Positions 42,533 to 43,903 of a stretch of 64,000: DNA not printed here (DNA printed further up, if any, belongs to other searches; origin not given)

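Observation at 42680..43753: Orphan NapH-like polyferredoxin yccM beside the tor locus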

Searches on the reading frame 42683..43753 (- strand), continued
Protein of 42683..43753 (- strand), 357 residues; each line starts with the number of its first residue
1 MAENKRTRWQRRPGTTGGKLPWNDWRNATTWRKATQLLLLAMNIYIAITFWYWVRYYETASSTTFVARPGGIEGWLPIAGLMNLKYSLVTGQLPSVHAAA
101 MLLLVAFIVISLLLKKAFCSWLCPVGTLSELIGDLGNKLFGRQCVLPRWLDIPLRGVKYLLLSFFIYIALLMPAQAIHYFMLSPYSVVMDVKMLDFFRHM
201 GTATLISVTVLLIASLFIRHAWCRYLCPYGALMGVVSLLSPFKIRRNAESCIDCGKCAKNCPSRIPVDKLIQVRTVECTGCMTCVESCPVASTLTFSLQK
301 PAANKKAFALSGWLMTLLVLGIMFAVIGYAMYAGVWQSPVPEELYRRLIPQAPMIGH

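Call 12: find_homologous_proteins(query=window:42683-43753:-, max_evalue=1e-10)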
Query window:42683-43753:- (357 aa): 7971 proteins with E <= 1e-10 among 8000 candidates; the best 120 are listed.
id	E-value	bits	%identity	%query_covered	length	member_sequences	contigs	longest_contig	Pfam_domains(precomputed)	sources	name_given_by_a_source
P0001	4.5e-239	811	99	100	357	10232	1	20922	PF14697.12,PF12801.13,PF12837.13,PF00037.33,PF12798.13,PF12838.13,PF13237.12,PF13183.12,PF13187.12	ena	-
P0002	7.6e-215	731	99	90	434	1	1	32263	PF14697.12,PF12801.13,PF12837.13,PF00037.33,PF12798.13,PF12838.13,PF13237.12,PF13187.12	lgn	-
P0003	5.4e-208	709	90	100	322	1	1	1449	PF14697.12,PF12801.13,PF12837.13,PF00037.33,PF12798.13,PF12838.13,PF13237.12,PF13183.12,PF13187.12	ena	-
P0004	5.0e-205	699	88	100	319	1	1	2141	PF14697.12,PF12801.13,PF12837.13,PF00037.33,PF13746.12,PF12798.13,PF12838.13,PF13237.12,PF13183.12,PF13187.12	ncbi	-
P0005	1.6e-187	641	76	100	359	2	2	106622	PF14697.12,PF12801.13,PF12837.13,PF00037.33,PF13746.12,PF12798.13,PF12838.13,PF13237.12,PF13187.12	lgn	-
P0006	2.2e-187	641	77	100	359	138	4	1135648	PF14697.12,PF12801.13,PF12837.13,PF00037.33,PF13746.12,PF12798.13,PF13237.12,PF13187.12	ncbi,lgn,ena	ncbi:4Fe-4S binding protein [Citrobacter telavivensis]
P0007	3.6e-187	640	76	100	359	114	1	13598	PF14697.12,PF12801.13,PF12837.13,PF00037.33,PF12798.13,PF13237.12,PF13187.12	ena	-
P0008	4.9e-187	640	76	100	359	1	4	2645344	PF14697.12,PF12801.13,PF12837.13,PF00037.33,PF12798.13,PF12838.13,PF13237.12,PF13183.12,PF13187.12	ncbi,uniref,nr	ncbi:electron transporter YccM [Citrobacter amalonaticus]|uniref:Electron transporter YccM n=1 Tax=C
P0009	5.6e-187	640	76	100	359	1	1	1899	PF14697.12,PF12801.13,PF12837.13,PF00037.33,PF13746.12,PF12798.13,PF12838.13,PF13237.12,PF13187.12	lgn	-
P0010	1.8e-186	638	75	100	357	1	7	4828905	PF14697.12,PF12801.13,PF12837.13,PF00037.33,PF13237.12,PF13183.12,PF13187.12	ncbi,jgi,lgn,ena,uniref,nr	ncbi:4Fe-4S binding protein [Intestinirhabdus alba]|jgi:polyferredoxin|uniref:4Fe-4S binding protein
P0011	2.1e-184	631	74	100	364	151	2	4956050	PF14697.12,PF12801.13,PF12837.13,PF00037.33,PF13746.12,PF12798.13,PF12838.13,PF13237.12,PF13183.12,PF13187.12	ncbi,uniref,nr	ncbi:4Fe-4S binding protein [Citrobacter braakii]|uniref:4Fe-4S binding protein n=1 Tax=Citrobacter 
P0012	3.1e-184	631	74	100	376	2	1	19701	PF14697.12,PF12801.13,PF12837.13,PF00037.33,PF13746.12,PF12798.13,PF12838.13,PF13237.12,PF13183.12,PF13187.12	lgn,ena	-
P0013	1.7e-183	628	74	100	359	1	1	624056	PF14697.12,PF12801.13,PF12837.13,PF00037.33,PF12798.13,PF12838.13,PF13237.12,PF13183.12,PF13187.12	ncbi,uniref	ncbi:4Fe-4S binding protein [Citrobacter tructae]|uniref:4Fe-4S binding protein n=1 Tax=Citrobacter 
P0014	4.4e-183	627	75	100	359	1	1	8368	PF14697.12,PF12801.13,PF12837.13,PF00037.33,PF12798.13,PF12838.13,PF13237.12,PF13183.12,PF13187.12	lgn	-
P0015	8.1e-183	626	74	100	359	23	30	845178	PF14697.12,PF12801.13,PF12837.13,PF00037.33,PF12798.13,PF12838.13,PF13237.12,PF13183.12,PF13187.12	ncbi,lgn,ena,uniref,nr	ncbi:4Fe-4S binding protein [Citrobacter sedlakii]|uniref:4Fe-4S binding protein n=1 Tax=Citrobacter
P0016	2.6e-182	624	74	100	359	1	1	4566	PF14697.12,PF12801.13,PF12837.13,PF00037.33,PF13237.12,PF13183.12,PF13187.12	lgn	-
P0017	3.3e-182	624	73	100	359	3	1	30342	PF14697.12,PF12801.13,PF12837.13,PF00037.33,PF13237.12,PF13183.12,PF13187.12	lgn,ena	-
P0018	9.0e-182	622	72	100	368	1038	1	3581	PF14697.12,PF12801.13,PF12837.13,PF00037.33,PF13746.12,PF12798.13,PF12838.13,PF13237.12,PF13187.12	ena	-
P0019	1.3e-181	622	73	100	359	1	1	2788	PF14697.12,PF12801.13,PF12837.13,PF00037.33,PF12798.13,PF13237.12,PF13183.12,PF13187.12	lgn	-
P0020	2.8e-180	618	73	100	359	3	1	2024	PF14697.12,PF12801.13,PF12837.13,PF00037.33,PF12838.13,PF13237.12,PF13183.12,PF13187.12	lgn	-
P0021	3.0e-180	617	72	100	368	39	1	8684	PF14697.12,PF12801.13,PF12837.13,PF00037.33,PF13746.12,PF12798.13,PF12838.13,PF13237.12,PF13187.12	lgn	-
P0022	5.8e-180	616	73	100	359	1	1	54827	PF14697.12,PF12801.13,PF12837.13,PF00037.33,PF12798.13,PF12838.13,PF13237.12,PF13187.12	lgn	-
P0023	7.9e-180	616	73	100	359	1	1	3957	PF14697.12,PF12801.13,PF12837.13,PF00037.33,PF13746.12,PF12798.13,PF12838.13,PF13237.12,PF13183.12,PF13187.12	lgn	-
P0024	6.6e-179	613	99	75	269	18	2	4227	PF12801.13,PF12797.13,PF12837.13,PF00037.33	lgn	-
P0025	1.6e-178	612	72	100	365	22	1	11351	PF14697.12,PF12801.13,PF12797.13,PF12837.13,PF00037.33,PF13746.12,PF12798.13,PF12838.13,PF13237.12,PF13183.12,PF13187.12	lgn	-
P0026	2.3e-178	611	73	100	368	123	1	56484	PF14697.12,PF12801.13,PF12837.13,PF00037.33,PF12798.13,PF12838.13,PF13237.12,PF13183.12,PF13187.12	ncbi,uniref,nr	ncbi:electron transport protein [Citrobacter koseri]|uniref:Electron transport protein n=1 Tax=Citro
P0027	8.3e-178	609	71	100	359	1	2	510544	PF14697.12,PF12801.13,PF12837.13,PF00037.33,PF12798.13,PF13237.12,PF13187.12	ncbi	ncbi:TPA: 4Fe-4S binding protein [Citrobacter freundii]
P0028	8.9e-178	609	72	100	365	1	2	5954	PF14697.12,PF12801.13,PF12797.13,PF12837.13,PF00037.33,PF13746.12,PF12798.13,PF12838.13,PF13237.12,PF13187.12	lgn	-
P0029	4.9e-175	600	71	100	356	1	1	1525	PF14697.12,PF12801.13,PF12837.13,PF00037.33,PF13237.12,PF13183.12,PF13187.12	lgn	-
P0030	6.0e-175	600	71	100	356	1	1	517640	PF14697.12,PF12801.13,PF12837.13,PF00037.33,PF13237.12,PF13183.12,PF13187.12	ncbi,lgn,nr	ncbi:TPA: 4Fe-4S binding protein [Providencia alcalifaciens]|nr:4Fe-4S binding protein [Providencia 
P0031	6.9e-175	600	71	100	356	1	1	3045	PF14697.12,PF12801.13,PF12837.13,PF00037.33,PF13237.12,PF13183.12,PF13187.12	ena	-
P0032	2.0e-174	598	71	100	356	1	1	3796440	PF14697.12,PF12801.13,PF12837.13,PF00037.33,PF13237.12,PF13183.12,PF13187.12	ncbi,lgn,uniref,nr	ncbi:4Fe-4S binding protein [Providencia zhijiangensis]|uniref:4Fe-4S binding protein n=1 Tax=Provid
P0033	2.3e-174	598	71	100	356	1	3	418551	PF14697.12,PF12801.13,PF12837.13,PF00037.33,PF13237.12,PF13183.12,PF13187.12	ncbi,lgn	ncbi:4Fe-4S binding protein [Providencia alcalifaciens]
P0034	3.5e-174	597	71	100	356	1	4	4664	PF14697.12,PF12801.13,PF12837.13,PF00037.33,PF13237.12,PF13183.12,PF13187.12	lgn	-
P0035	5.3e-174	597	71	100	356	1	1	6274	PF14697.12,PF12801.13,PF12837.13,PF00037.33,PF13237.12,PF13183.12,PF13187.12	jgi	jgi:polyferredoxin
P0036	5.6e-174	597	70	100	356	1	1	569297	PF14697.12,PF12801.13,PF12837.13,PF00037.33,PF13237.12,PF13183.12,PF13187.12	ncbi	ncbi:4Fe-4S binding protein [Providencia alcalifaciens]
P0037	8.6e-174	596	71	100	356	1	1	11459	PF14697.12,PF12801.13,PF12837.13,PF00037.33,PF13237.12,PF13183.12,PF13187.12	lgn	-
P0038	8.7e-174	596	70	100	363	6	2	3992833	PF14697.12,PF12801.13,PF12837.13,PF00037.33,PF12798.13,PF13237.12,PF13183.12,PF13187.12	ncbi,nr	ncbi:4Fe-4S binding protein [Providencia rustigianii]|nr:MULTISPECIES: 4Fe-4S binding protein [Provi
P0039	9.1e-174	596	70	100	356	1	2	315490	PF14697.12,PF12801.13,PF12837.13,PF00037.33,PF13237.12,PF13183.12,PF13187.12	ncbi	ncbi:TPA: 4Fe-4S binding protein [Providencia alcalifaciens]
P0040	1.1e-173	596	70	100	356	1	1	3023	PF14697.12,PF12801.13,PF12837.13,PF00037.33,PF13237.12,PF13183.12,PF13187.12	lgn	-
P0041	1.1e-173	596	71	100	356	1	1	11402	PF14697.12,PF12801.13,PF12837.13,PF00037.33,PF13237.12,PF13183.12,PF13187.12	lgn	-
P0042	1.2e-173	596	71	100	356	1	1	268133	PF14697.12,PF12801.13,PF12837.13,PF00037.33,PF13237.12,PF13183.12,PF13187.12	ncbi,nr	ncbi:4Fe-4S binding protein [Providencia sp. wls1919]|nr:4Fe-4S binding protein [Providencia sp. wls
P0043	1.2e-173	596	71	100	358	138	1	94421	PF14697.12,PF12801.13,PF12837.13,PF00037.33,PF13746.12,PF12798.13,PF13237.12,PF13183.12,PF13187.12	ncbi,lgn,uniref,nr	ncbi:4Fe-4S binding protein [Providencia sp. PROV079]|uniref:4Fe-4S binding protein n=1 Tax=Providen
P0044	1.4e-173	595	70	100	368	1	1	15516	PF14697.12,PF12801.13,PF12837.13,PF00037.33,PF13746.12,PF13237.12,PF13183.12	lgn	-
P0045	1.4e-173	595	69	100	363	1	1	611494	PF14697.12,PF12801.13,PF12797.13,PF12837.13,PF00037.33,PF13746.12,PF12798.13,PF12838.13,PF13237.12,PF13187.12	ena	-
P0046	1.7e-173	595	71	100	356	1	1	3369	PF14697.12,PF12801.13,PF12837.13,PF00037.33,PF13237.12,PF13183.12,PF13187.12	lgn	-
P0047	4.7e-173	594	71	100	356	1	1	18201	PF14697.12,PF12801.13,PF12797.13,PF12837.13,PF00037.33,PF12798.13,PF12838.13,PF13237.12,PF13183.12,PF13187.12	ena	-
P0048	4.7e-173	594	70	100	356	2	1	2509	PF14697.12,PF12801.13,PF12837.13,PF00037.33,PF13237.12,PF13183.12,PF13187.12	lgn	-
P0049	5.8e-173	593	70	100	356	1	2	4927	PF14697.12,PF12801.13,PF12837.13,PF00037.33,PF13237.12,PF13183.12,PF13187.12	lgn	-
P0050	8.5e-173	593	70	100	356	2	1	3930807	PF14697.12,PF12801.13,PF12837.13,PF00037.33,PF13237.12,PF13183.12,PF13187.12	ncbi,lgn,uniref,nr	ncbi:4Fe-4S binding protein [Providencia alcalifaciens]|uniref:4Fe-4S binding protein n=1 Tax=Provid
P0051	1.2e-172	592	70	100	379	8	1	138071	PF14697.12,PF12801.13,PF12837.13,PF00037.33,PF12838.13,PF13237.12,PF13183.12,PF13187.12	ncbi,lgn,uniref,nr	ncbi:4Fe-4S binding protein [Leminorella grimontii]|uniref:4Fe-4S binding protein n=1 Tax=Leminorell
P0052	2.0e-172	592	70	100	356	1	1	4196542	PF14697.12,PF12801.13,PF12837.13,PF00037.33,PF12798.13,PF13237.12,PF13183.12,PF13187.12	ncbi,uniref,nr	ncbi:4Fe-4S binding protein [Providencia alcalifaciens]|uniref:4Fe-4S binding protein n=1 Tax=Provid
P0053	2.2e-172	592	70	100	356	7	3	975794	PF14697.12,PF12801.13,PF12837.13,PF00037.33,PF13746.12,PF12798.13,PF13237.12,PF13183.12,PF13187.12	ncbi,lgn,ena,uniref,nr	ncbi:MAG TPA: electron transporter YccM [Providencia sp.]|uniref:4Fe-4S binding protein n=1 Tax=Prov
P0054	2.8e-172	591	100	73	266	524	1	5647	PF12801.13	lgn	-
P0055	3.6e-172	591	69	99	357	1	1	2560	PF14697.12,PF12801.13,PF12837.13,PF00037.33,PF12798.13,PF12838.13,PF13237.12,PF13183.12,PF13187.12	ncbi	-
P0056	3.6e-172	591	70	100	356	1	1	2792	PF14697.12,PF12801.13,PF12837.13,PF00037.33,PF13237.12,PF13183.12,PF13187.12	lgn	-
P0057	3.8e-172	591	71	100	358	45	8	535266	PF14697.12,PF12801.13,PF12837.13,PF00037.33,PF12798.13,PF12838.13,PF13237.12,PF13183.12,PF13187.12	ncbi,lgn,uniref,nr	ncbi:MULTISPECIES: 4Fe-4S binding protein [Providencia]|uniref:4Fe-4S binding protein n=1 Tax=Provid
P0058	3.8e-172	591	70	100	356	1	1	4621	PF14697.12,PF12801.13,PF12837.13,PF00037.33,PF13237.12,PF13183.12,PF13187.12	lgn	-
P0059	4.3e-172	591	70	100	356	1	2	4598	PF14697.12,PF12801.13,PF12837.13,PF00037.33,PF12838.13,PF13237.12,PF13183.12,PF13187.12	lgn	-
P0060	7.7e-172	590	70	100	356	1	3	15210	PF14697.12,PF12801.13,PF12837.13,PF00037.33,PF13237.12,PF13183.12,PF13187.12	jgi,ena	jgi:polyferredoxin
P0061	7.7e-172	590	70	100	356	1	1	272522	PF14697.12,PF12801.13,PF12837.13,PF00037.33,PF13237.12,PF13183.12,PF13187.12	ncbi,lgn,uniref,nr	ncbi:4Fe-4S binding protein [Providencia sp. PROV202]|uniref:4Fe-4S binding protein n=1 Tax=Providen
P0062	2.3e-171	588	69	100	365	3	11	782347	PF14697.12,PF12801.13,PF12837.13,PF00037.33,PF12798.13,PF12838.13,PF13237.12,PF13183.12,PF13187.12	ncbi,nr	ncbi:4Fe-4S binding protein [Providencia rettgeri]|nr:4Fe-4S binding protein [Providencia rettgeri] 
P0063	2.4e-171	588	69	100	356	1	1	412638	PF14697.12,PF12801.13,PF12837.13,PF00037.33,PF13237.12,PF13183.12,PF13187.12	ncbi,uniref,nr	ncbi:4Fe-4S binding protein [Providencia sp. wls1943]|uniref:4Fe-4S binding protein n=1 Tax=Providen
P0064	5.4e-170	584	70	100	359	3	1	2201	PF14697.12,PF12801.13,PF12837.13,PF00037.33,PF12838.13,PF13237.12,PF13183.12,PF13187.12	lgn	-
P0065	1.6e-169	582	67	100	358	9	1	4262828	PF14697.12,PF12801.13,PF12837.13,PF00037.33,PF12798.13,PF12838.13,PF13237.12,PF13183.12,PF13187.12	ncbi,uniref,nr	ncbi:electron transporter YccM [Providencia heimbachae]|uniref:4Fe-4S binding protein n=1 Tax=Provid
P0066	7.3e-169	580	68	100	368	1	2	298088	PF14697.12,PF12801.13,PF12837.13,PF00037.33,PF13237.12,PF13183.12,PF13187.12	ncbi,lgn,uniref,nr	ncbi:4Fe-4S binding protein [Entomohabitans teleogrylli]|uniref:4Fe-4S binding protein n=1 Tax=Entom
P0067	1.9e-168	579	69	100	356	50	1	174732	PF14697.12,PF12801.13,PF12837.13,PF00037.33,PF12798.13,PF12838.13,PF13237.12,PF13183.12,PF13187.12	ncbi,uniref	ncbi:4Fe-4S binding protein [Providencia alcalifaciens]|uniref:4Fe-4S binding protein n=1 Tax=Provid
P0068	3.0e-168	578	69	100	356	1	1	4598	PF14697.12,PF12801.13,PF12837.13,PF00037.33,PF12798.13,PF12838.13,PF13237.12,PF13183.12,PF13187.12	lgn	-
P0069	3.0e-168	578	69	100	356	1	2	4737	PF14697.12,PF12801.13,PF12837.13,PF00037.33,PF12798.13,PF12838.13,PF13237.12,PF13183.12,PF13187.12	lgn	-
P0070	5.4e-168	577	69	100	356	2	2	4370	PF14697.12,PF12801.13,PF12837.13,PF00037.33,PF12798.13,PF12838.13,PF13237.12,PF13183.12,PF13187.12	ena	-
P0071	5.9e-168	577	67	100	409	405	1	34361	PF14697.12,PF12801.13,PF12837.13,PF00037.33,PF12838.13,PF13237.12,PF13183.12,PF13187.12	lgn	-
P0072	7.9e-168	577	68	100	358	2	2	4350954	PF14697.12,PF12801.13,PF12837.13,PF00037.33,PF12798.13,PF13237.12,PF13183.12,PF13187.12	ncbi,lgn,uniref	ncbi:4Fe-4S binding protein [Providencia rettgeri]|uniref:4Fe-4S binding protein n=1 Tax=Providencia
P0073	9.4e-168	576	69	100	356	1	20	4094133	PF14697.12,PF12801.13,PF12837.13,PF00037.33,PF12798.13,PF12838.13,PF13237.12,PF13183.12,PF13187.12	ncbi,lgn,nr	ncbi:TPA: 4Fe-4S binding protein [Providencia alcalifaciens]|nr:4Fe-4S binding protein [Providencia 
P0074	9.7e-168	576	69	100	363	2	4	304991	PF14697.12,PF12801.13,PF12837.13,PF00037.33,PF12798.13,PF12838.13,PF13237.12,PF13183.12,PF13187.12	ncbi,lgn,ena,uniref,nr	ncbi:4Fe-4S binding protein [Providencia alcalifaciens]|uniref:4Fe-4S binding domain protein n=2 Tax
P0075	1.2e-167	576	68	100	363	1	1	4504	PF14697.12,PF12801.13,PF12837.13,PF00037.33,PF12798.13,PF12838.13,PF13237.12,PF13183.12,PF13187.12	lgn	-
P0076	1.3e-167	576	69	100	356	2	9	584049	PF14697.12,PF12801.13,PF12837.13,PF00037.33,PF12798.13,PF12838.13,PF13237.12,PF13183.12,PF13187.12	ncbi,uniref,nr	ncbi:TPA: 4Fe-4S binding protein [Providencia alcalifaciens]|uniref:4Fe-4S binding protein n=1 Tax=P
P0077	1.5e-167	576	69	100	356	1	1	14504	PF14697.12,PF12801.13,PF12837.13,PF00037.33,PF12798.13,PF12838.13,PF13237.12,PF13183.12,PF13187.12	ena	-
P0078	3.5e-167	574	68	100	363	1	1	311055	PF14697.12,PF12801.13,PF12837.13,PF00037.33,PF12798.13,PF12838.13,PF13237.12,PF13183.12,PF13187.12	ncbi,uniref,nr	ncbi:4Fe-4S binding protein [Providencia alcalifaciens]|uniref:4Fe-4S binding protein n=1 Tax=Provid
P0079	4.0e-167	574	68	100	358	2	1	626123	PF14697.12,PF12801.13,PF12837.13,PF00037.33,PF12798.13,PF12838.13,PF13237.12,PF13183.12,PF13187.12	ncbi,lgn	ncbi:TPA: 4Fe-4S binding protein [Providencia rettgeri]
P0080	4.5e-167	574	68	100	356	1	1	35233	PF14697.12,PF12801.13,PF12837.13,PF00037.33,PF12798.13,PF12838.13,PF13237.12,PF13183.12,PF13187.12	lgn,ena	-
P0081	5.9e-167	574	69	100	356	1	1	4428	PF14697.12,PF12801.13,PF12837.13,PF00037.33,PF12798.13,PF12838.13,PF13237.12,PF13183.12,PF13187.12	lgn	-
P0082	7.6e-167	573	68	100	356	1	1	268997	PF14697.12,PF12801.13,PF12837.13,PF00037.33,PF12798.13,PF12838.13,PF13237.12,PF13183.12,PF13187.12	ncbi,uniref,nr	ncbi:4Fe-4S binding protein [Providencia alcalifaciens]|uniref:4Fe-4S binding protein n=1 Tax=Provid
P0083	3.7e-164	564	66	100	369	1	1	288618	PF14697.12,PF12801.13,PF00037.33,PF12798.13,PF12838.13,PF13237.12,PF13183.12,PF13187.12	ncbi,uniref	ncbi:4Fe-4S binding protein [Pectobacterium sp. B1J-3]|uniref:4Fe-4S binding protein n=1 Tax=Pectoba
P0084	1.0e-162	560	67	99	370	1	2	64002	PF14697.12,PF12801.13,PF12837.13,PF00037.33,PF12798.13,PF12838.13,PF13237.12,PF13183.12,PF13187.12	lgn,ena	-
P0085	1.7e-161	556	66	100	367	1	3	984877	PF14697.12,PF12801.13,PF12837.13,PF00037.33,PF12838.13,PF13237.12,PF13183.12,PF13187.12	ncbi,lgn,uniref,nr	ncbi:4Fe-4S binding protein [Samsonia erythrinae]|uniref:Polyferredoxin n=1 Tax=Samsonia erythrinae 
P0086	2.1e-160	552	65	100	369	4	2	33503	PF14697.12,PF12801.13,PF12837.13,PF00037.33,PF13237.12,PF13183.12,PF13187.12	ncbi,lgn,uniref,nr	ncbi:4Fe-4S binding protein [Candidatus Symbiopectobacterium sp. NZEC135]|uniref:4Fe-4S binding prot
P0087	8.1e-157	540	64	100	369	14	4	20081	PF14697.12,PF12801.13,PF12837.13,PF00037.33,PF13237.12,PF13183.12,PF13187.12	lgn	-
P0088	7.1e-156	537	65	100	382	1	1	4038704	PF14697.12,PF12801.13,PF12837.13,PF00037.33,PF12838.13,PF13237.12,PF13187.12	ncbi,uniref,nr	ncbi:4Fe-4S binding protein [Pragia fontium]|uniref:4Fe-4S binding protein n=1 Tax=Pragia fontium Ta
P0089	7.5e-156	537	64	100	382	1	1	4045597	PF14697.12,PF12801.13,PF12837.13,PF00037.33,PF12838.13,PF13237.12,PF13187.12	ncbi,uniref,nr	ncbi:Putative electron transport protein yccM [Pragia fontium]|uniref:4Fe-4S binding protein n=1 Tax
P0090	3.5e-155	535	64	100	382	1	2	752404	PF14697.12,PF12801.13,PF12837.13,PF00037.33,PF12838.13,PF13237.12,PF13187.12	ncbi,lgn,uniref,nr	ncbi:4Fe-4S binding protein [Pragia fontium]|uniref:Polyferredoxin n=1 Tax=Pragia fontium DSM 5563 =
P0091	1.1e-154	533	64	100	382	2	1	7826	PF14697.12,PF12801.13,PF00037.33,PF12838.13,PF13237.12,PF13187.12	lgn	-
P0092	1.2e-154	533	64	100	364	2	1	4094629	PF14697.12,PF12801.13,PF12837.13,PF00037.33,PF12838.13,PF13237.12,PF13187.12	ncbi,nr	ncbi:electron transporter YccM [Pragia fontium]|nr:electron transporter YccM [Pragia fontium]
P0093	1.5e-154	533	64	100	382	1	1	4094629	PF14697.12,PF12801.13,PF12837.13,PF00037.33,PF12838.13,PF13237.12,PF13187.12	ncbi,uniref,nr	ncbi:4Fe-4S binding protein [Pragia fontium]|uniref:4Fe-4S binding protein n=1 Tax=Pragia fontium Ta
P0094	3.8e-152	525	62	100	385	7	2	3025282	PF14697.12,PF12801.13,PF12837.13,PF00037.33,PF13746.12,PF13237.12,PF13187.12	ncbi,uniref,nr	ncbi:4Fe-4S binding protein [Limnobaculum xujianqingii]|uniref:4Fe-4S binding protein n=1 Tax=Limnob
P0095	3.5e-149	515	62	99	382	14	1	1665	PF14697.12,PF12801.13,PF12837.13,PF00037.33,PF12838.13,PF13237.12,PF13187.12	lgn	-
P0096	1.2e-145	504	60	100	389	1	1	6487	PF14697.12,PF12801.13,PF12837.13,PF00037.33,PF13237.12,PF13187.12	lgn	-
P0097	1.0e-139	484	100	60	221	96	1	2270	PF14697.12,PF12801.13,PF12797.13,PF12837.13,PF00037.33,PF13746.12,PF12798.13,PF12838.13,PF13237.12,PF13183.12,PF13187.12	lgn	-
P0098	1.8e-134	467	56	97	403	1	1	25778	PF14697.12,PF12801.13,PF12837.13,PF00037.33,PF12838.13,PF13237.12,PF13187.12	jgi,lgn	jgi:polyferredoxin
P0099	2.4e-133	463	55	97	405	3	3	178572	PF14697.12,PF12801.13,PF12837.13,PF00037.33,PF12838.13,PF13237.12,PF13187.12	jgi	-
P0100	4.3e-133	462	56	97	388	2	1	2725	PF14697.12,PF12801.13,PF12837.13,PF00037.33,PF12838.13,PF13237.12,PF13187.12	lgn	-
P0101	3.4e-132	459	54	97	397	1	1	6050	PF14697.12,PF12801.13,PF12837.13,PF00037.33,PF12838.13,PF13237.12,PF13187.12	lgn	-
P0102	3.7e-131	456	55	97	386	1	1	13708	PF14697.12,PF12801.13,PF12837.13,PF00037.33,PF12838.13,PF13237.12,PF13187.12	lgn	-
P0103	1.5e-130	454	54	97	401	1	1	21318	PF14697.12,PF12801.13,PF12797.13,PF12837.13,PF00037.33,PF12838.13,PF13237.12,PF13187.12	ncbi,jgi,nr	ncbi:MAG: 4Fe-4S binding protein [Burkholderiales bacterium]|jgi:polyferredoxin|nr:4Fe-4S binding pr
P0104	2.4e-130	453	54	97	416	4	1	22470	PF14697.12,PF12801.13,PF12837.13,PF00037.33,PF13237.12,PF13187.12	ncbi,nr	ncbi:MAG: 4Fe-4S binding protein [Burkholderiales bacterium]|nr:4Fe-4S binding protein [Burkholderia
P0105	2.8e-129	450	54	97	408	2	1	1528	PF14697.12,PF12801.13,PF12837.13,PF00037.33,PF12838.13,PF13237.12,PF13187.12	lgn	-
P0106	2.0e-128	447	54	100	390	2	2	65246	PF14697.12,PF12801.13,PF12837.13,PF00037.33,PF13237.12,PF13187.12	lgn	-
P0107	2.2e-128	447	53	99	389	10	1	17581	PF14697.12,PF12801.13,PF12837.13,PF00037.33,PF12838.13,PF13237.12,PF13187.12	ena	-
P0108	2.3e-128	447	54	97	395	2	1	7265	PF14697.12,PF12801.13,PF12837.13,PF00037.33,PF12838.13,PF13237.12,PF13187.12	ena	-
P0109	2.7e-128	446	55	97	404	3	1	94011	PF14697.12,PF12801.13,PF12837.13,PF00037.33,PF12838.13,PF13237.12,PF13187.12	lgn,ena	-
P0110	3.4e-128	446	54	97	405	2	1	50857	PF14697.12,PF12801.13,PF12797.13,PF12837.13,PF00037.33,PF13237.12,PF13187.12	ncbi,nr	ncbi:MAG: 4Fe-4S binding protein [Burkholderiales bacterium]|nr:4Fe-4S binding protein [Burkholderia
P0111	4.5e-128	446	56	97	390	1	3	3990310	PF14697.12,PF12801.13,PF12837.13,PF00037.33,PF13237.12,PF13187.12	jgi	jgi:polyferredoxin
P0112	6.8e-128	445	55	100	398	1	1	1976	PF14697.12,PF12801.13,PF00037.33,PF13237.12,PF13187.12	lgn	-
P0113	1.5e-127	444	54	97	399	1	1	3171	PF12801.13,PF12837.13,PF00037.33,PF13484.12,PF12838.13,PF13237.12,PF13187.12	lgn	-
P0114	7.4e-127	442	53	97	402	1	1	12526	PF14697.12,PF12801.13,PF12837.13,PF00037.33,PF13746.12,PF12838.13,PF13237.12,PF13187.12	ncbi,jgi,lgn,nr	ncbi:MAG: 4Fe-4S binding protein [Burkholderiales bacterium]|jgi:polyferredoxin|nr:4Fe-4S binding pr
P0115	1.5e-126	441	54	97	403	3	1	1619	PF14697.12,PF12801.13,PF12837.13,PF00037.33,PF12838.13,PF13237.12,PF13187.12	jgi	-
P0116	9.5e-125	435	53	96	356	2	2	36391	PF14697.12,PF12801.13,PF12837.13,PF00037.33,PF13237.12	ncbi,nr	ncbi:MAG: 4Fe-4S binding protein [Proteobacteria bacterium]|nr:4Fe-4S binding protein [Pseudomonadot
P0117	2.0e-124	434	54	95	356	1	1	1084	PF14697.12,PF12801.13,PF12797.13,PF12837.13,PF00037.33,PF12838.13,PF13237.12,PF13187.12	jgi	jgi:polyferredoxin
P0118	7.8e-124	432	95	56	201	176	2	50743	PF14697.12,PF12801.13,PF12837.13,PF13746.12,PF12798.13,PF12838.13,PF12800.13,PF12797.13,PF00037.33,PF13237.12,PF13183.12,PF13187.12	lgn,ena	-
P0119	8.8e-124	432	54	97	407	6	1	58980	PF14697.12,PF12801.13,PF12837.13,PF00037.33,PF13484.12,PF12838.13,PF13237.12,PF13187.12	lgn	-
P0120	1.6e-123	431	73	76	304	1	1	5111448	PF12801.13,PF12797.13,PF12837.13,PF00037.33,PF13237.12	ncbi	-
